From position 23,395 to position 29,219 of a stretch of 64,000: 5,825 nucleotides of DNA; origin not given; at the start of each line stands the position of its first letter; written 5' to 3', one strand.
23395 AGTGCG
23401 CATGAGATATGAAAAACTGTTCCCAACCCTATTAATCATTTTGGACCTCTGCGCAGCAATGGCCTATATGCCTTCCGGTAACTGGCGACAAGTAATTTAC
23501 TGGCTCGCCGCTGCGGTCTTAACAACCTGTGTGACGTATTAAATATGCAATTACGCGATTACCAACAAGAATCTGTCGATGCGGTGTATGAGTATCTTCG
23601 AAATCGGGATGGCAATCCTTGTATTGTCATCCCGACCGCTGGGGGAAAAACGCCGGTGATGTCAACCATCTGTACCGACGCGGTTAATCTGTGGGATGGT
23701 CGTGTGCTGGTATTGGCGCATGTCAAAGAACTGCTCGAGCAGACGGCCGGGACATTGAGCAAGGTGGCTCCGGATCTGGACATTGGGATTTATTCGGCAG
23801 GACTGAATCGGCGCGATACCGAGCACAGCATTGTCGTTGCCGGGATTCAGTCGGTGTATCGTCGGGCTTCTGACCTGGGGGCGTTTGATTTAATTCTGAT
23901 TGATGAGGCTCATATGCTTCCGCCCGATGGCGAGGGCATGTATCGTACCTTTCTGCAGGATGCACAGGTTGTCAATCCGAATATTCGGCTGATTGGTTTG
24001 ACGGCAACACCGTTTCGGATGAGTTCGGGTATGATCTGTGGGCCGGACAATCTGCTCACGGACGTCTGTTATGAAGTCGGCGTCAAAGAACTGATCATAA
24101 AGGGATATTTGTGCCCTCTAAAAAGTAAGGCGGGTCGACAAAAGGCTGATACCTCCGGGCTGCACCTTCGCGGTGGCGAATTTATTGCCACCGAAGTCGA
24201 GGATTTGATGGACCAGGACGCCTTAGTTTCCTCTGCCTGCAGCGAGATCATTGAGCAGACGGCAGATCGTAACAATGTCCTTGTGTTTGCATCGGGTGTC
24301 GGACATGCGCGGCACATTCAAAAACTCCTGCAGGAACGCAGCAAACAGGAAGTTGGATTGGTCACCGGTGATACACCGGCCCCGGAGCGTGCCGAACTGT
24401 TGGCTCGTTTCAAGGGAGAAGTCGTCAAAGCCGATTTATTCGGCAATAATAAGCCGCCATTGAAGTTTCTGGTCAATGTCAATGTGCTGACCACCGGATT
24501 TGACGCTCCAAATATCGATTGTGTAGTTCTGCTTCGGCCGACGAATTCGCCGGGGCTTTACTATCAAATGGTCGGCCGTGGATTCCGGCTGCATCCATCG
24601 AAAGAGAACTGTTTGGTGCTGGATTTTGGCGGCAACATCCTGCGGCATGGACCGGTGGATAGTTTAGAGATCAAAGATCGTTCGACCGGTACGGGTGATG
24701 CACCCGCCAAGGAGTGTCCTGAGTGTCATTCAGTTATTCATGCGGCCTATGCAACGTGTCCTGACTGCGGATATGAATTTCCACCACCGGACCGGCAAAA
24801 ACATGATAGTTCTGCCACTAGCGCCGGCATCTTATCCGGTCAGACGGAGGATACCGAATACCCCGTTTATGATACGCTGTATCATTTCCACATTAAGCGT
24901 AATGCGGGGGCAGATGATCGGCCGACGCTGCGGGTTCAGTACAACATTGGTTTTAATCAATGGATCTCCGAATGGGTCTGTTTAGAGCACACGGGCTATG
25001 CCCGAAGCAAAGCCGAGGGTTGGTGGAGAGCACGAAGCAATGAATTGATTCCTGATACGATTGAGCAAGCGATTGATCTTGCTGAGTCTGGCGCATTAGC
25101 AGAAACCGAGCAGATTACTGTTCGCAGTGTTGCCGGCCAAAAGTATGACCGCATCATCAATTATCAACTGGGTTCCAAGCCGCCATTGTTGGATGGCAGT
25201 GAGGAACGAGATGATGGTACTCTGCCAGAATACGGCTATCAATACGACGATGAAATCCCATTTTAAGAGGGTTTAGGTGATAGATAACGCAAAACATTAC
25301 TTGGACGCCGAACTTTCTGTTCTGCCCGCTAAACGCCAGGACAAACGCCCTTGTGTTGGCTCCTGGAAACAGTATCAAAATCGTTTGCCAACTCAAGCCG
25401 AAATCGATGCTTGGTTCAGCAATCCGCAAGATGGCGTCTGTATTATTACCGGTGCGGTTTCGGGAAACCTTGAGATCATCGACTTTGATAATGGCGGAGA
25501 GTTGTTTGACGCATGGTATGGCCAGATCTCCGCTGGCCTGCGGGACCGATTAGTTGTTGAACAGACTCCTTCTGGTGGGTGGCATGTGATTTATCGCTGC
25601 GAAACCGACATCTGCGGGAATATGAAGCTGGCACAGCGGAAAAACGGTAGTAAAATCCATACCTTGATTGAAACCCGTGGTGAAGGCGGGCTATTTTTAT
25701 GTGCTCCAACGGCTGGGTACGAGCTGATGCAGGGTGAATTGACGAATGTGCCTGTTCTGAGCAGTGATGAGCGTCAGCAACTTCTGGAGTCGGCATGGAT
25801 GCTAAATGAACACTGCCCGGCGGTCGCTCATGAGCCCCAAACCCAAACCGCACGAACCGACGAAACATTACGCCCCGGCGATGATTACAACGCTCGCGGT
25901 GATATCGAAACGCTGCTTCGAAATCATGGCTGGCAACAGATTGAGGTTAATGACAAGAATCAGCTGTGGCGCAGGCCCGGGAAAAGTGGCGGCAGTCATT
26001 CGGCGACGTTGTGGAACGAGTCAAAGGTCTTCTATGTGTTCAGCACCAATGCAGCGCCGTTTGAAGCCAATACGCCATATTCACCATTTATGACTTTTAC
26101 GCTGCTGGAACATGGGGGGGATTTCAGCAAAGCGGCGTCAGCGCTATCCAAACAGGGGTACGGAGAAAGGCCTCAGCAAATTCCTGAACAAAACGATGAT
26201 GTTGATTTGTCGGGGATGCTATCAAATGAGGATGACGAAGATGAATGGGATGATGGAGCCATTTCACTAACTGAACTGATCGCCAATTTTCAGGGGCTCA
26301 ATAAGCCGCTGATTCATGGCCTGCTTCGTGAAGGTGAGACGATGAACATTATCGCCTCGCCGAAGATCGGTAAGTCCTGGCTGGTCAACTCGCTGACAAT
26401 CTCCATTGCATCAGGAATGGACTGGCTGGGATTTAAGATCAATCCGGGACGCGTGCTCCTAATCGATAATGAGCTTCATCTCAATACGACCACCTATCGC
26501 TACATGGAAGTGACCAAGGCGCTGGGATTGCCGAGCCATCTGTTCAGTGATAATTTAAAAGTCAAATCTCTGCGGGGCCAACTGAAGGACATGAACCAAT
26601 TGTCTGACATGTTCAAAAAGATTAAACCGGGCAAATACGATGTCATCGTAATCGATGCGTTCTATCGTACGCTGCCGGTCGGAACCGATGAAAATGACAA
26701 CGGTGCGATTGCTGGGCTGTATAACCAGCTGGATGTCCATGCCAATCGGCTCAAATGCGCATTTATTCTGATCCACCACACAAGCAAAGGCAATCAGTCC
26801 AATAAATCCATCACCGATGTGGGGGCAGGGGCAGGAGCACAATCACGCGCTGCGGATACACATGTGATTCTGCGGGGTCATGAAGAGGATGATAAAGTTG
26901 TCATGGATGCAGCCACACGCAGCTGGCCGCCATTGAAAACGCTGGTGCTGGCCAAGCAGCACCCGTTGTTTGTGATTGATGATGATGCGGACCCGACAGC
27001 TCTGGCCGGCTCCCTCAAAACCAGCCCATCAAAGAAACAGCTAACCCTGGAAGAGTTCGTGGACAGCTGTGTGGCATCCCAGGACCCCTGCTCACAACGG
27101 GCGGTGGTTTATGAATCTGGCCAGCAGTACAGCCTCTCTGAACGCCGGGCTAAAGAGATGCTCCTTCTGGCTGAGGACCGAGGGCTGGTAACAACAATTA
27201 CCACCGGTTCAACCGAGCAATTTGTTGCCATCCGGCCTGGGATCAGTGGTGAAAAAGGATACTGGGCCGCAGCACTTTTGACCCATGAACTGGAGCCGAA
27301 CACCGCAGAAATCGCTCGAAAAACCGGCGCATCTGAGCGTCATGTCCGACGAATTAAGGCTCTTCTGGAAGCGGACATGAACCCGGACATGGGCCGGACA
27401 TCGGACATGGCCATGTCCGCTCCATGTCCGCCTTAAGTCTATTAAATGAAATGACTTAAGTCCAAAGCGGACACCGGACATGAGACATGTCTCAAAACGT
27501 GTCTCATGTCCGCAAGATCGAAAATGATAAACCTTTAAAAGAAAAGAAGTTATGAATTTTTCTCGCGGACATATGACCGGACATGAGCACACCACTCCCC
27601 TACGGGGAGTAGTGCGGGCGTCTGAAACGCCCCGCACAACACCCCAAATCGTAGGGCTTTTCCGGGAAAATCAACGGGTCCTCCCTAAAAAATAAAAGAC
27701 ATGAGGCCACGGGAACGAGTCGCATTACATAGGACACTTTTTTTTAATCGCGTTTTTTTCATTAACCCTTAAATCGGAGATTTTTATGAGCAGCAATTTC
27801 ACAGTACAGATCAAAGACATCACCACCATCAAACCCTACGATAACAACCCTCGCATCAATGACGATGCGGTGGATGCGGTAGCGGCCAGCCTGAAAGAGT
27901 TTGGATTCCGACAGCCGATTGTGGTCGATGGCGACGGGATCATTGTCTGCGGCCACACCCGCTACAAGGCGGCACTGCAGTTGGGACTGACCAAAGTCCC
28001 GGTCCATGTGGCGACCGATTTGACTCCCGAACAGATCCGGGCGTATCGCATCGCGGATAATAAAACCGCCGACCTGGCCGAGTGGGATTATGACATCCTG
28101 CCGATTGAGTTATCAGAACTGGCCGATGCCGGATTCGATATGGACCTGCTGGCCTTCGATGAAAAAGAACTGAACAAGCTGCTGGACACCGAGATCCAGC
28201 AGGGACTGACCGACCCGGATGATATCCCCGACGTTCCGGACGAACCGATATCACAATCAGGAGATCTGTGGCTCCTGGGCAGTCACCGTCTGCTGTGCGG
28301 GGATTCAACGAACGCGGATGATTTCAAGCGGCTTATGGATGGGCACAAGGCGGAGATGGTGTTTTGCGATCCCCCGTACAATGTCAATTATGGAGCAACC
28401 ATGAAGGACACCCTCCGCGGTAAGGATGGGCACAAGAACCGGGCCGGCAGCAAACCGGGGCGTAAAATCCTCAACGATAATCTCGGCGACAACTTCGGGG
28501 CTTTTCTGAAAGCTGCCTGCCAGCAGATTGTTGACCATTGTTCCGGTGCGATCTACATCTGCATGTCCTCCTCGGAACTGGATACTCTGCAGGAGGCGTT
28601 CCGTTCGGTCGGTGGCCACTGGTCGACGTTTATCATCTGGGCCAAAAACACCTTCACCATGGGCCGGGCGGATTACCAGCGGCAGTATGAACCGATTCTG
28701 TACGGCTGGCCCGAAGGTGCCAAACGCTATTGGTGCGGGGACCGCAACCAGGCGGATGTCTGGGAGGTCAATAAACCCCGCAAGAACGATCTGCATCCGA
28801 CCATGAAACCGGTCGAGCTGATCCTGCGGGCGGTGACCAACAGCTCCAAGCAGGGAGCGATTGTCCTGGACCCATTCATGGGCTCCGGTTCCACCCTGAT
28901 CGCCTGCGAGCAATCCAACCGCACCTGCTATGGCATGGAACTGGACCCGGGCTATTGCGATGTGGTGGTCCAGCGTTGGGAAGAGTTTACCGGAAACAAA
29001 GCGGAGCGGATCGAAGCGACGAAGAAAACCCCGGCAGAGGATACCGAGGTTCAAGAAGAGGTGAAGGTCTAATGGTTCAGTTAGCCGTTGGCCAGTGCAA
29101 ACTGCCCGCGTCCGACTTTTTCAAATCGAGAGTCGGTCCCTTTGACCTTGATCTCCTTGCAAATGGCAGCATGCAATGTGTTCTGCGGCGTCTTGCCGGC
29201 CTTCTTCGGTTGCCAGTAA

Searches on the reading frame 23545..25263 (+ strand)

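Call 27: search_protein_families(library=pfam, proteins=[window:23545-25263:+], max_evalue=0.001)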
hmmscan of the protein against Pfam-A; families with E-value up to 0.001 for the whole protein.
window:23545-25263:+ (573 aa): 4 families
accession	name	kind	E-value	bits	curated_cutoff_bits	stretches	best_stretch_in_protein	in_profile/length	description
PF04851.21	ResIII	-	2.4e-23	83.3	22.5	1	1-158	2-164/164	Type III restriction enzyme, res subunit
PF00271.37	Helicase_C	-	1.3e-14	54.9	23.5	1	232-349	6-109/110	Helicase conserved C-terminal domain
PF00270.35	DEAD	-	1.3e-09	38.5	26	1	5-157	2-161/167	DEAD/DEAH box helicase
PF10571.15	UPF0547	-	2.9e-06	27.7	29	1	389-414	1-26/26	Uncharacterised protein family UPF0547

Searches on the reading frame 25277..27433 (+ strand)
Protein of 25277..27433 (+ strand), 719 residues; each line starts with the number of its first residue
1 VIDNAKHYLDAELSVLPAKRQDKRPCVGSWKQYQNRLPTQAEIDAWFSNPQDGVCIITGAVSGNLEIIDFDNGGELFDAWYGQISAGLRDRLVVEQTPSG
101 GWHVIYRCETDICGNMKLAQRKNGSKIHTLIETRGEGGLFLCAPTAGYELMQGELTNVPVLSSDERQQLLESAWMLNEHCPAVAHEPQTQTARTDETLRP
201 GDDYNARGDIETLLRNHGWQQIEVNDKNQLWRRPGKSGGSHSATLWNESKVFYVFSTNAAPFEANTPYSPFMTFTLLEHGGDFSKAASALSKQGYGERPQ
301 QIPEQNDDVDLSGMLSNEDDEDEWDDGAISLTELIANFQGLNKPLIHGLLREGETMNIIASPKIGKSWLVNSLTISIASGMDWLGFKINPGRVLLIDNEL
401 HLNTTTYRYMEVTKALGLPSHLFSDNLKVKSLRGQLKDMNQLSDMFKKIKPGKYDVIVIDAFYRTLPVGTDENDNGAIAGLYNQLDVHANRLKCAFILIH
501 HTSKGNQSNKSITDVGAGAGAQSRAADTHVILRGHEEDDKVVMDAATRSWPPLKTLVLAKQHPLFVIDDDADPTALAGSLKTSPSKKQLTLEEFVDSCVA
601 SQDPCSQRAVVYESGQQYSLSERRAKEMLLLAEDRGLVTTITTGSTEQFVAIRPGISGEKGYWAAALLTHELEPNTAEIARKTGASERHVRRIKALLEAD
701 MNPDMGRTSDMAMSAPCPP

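Call 27: search_protein_families(library=pfam, proteins=[window:25277-27433:+], max_evalue=0.001)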
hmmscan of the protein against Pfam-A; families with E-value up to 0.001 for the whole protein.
window:25277-27433:+ (719 aa): 2 families
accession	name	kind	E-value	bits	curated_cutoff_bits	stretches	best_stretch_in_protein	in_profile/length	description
PF13481.12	AAA_25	-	1.6e-28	100.1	27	1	343-507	23-195/195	AAA domain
PF09250.16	Prim-Pol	-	1.4e-12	48.8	22.8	1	5-146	1-136/158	Bifunctional DNA primase/polymerase, N-terminal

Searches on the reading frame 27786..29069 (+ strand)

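Call 27: search_protein_families(library=pfam, proteins=[window:27786-29069:+], max_evalue=0.001)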
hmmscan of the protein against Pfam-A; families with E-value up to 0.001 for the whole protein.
window:27786-29069:+ (428 aa): 4 families
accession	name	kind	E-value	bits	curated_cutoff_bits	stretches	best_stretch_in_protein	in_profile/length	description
PF01555.25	N6_N4_Mtase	-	1.6e-25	90.8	26.7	1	190-394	2-219/221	DNA methylase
PF02195.25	ParB_N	-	2.6e-07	31.1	26.3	1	11-84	7-85/95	ParB N-terminal domain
PF02086.21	MethyltransfD12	-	8.2e-05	22.9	22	0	183-206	170-194/253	D12 class N6 adenine-specific DNA methyltransferase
PF03602.21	Cons_hypoth95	-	0.00016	21.8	24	0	331-412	16-99/182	Conserved hypothetical protein 95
